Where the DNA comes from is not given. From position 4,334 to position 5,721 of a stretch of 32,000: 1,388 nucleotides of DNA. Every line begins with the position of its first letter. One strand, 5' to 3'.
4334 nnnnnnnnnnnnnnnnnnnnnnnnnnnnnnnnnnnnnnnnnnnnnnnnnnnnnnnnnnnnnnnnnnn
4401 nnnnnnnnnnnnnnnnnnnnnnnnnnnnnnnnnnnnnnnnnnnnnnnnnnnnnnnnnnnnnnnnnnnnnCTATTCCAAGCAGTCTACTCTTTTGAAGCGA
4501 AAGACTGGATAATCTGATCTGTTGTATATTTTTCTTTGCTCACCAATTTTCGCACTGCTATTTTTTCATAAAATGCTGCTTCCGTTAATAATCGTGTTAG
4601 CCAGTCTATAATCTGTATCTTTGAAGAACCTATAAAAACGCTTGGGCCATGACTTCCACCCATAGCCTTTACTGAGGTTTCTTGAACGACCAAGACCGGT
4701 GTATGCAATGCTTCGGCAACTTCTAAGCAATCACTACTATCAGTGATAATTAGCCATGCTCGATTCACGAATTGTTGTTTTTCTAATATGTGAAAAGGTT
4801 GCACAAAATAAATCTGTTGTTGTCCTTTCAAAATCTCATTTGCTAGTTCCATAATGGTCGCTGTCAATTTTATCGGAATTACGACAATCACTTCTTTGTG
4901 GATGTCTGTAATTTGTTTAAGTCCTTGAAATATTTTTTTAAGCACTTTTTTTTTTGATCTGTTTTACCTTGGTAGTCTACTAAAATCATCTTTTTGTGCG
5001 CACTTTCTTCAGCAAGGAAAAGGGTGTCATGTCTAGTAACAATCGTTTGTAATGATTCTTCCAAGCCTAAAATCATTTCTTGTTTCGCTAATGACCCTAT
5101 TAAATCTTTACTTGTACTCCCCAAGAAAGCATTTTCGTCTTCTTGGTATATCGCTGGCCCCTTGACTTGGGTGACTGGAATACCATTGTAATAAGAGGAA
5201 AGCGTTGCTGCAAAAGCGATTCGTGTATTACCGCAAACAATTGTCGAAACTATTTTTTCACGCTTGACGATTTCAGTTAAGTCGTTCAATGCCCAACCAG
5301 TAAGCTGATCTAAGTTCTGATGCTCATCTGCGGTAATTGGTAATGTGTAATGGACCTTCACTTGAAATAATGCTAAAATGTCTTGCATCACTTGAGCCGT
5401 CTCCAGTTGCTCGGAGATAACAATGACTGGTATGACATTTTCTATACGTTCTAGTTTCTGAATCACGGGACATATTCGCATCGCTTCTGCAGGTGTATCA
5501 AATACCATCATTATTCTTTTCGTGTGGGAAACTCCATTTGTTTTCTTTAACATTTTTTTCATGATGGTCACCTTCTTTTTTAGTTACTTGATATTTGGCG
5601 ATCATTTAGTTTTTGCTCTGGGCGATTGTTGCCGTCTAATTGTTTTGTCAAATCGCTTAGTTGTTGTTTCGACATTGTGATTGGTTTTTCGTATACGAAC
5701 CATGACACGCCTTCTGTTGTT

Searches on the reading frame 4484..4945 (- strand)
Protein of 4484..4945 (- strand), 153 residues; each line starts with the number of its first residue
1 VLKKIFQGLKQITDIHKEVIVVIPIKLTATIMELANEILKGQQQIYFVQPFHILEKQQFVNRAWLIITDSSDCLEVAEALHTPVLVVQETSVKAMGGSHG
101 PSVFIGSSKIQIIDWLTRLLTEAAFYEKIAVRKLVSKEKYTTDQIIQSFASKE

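Call 35: search_protein_families(library=pfam, proteins=[window:4484-4945:-], max_evalue=0.00001)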
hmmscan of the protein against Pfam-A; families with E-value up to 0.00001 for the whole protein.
window:4484-4945:- (153 aa): 1 family
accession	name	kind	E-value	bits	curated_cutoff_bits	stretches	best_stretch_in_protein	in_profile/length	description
PF02350.25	Epimerase_2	-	6.7e-13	48.6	30.6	1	2-145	200-342/347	UDP-N-acetylglucosamine 2-epimerase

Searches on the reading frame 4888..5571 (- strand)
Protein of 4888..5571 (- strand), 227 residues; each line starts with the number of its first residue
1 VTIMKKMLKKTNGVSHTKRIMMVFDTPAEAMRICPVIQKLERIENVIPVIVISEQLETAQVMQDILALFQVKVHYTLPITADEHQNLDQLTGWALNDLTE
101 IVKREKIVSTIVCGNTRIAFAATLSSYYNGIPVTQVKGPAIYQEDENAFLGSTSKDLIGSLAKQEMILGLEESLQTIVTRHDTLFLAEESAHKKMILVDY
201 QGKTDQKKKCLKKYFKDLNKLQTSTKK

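Call 35: search_protein_families(library=pfam, proteins=[window:4888-5571:-], max_evalue=0.00001)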
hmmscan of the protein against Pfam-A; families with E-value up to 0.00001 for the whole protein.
window:4888-5571:- (227 aa): 1 family
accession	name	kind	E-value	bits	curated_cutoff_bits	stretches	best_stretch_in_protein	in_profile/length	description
PF02350.25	Epimerase_2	-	4.2e-06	26.3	30.6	1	40-138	3-99/347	UDP-N-acetylglucosamine 2-epimerase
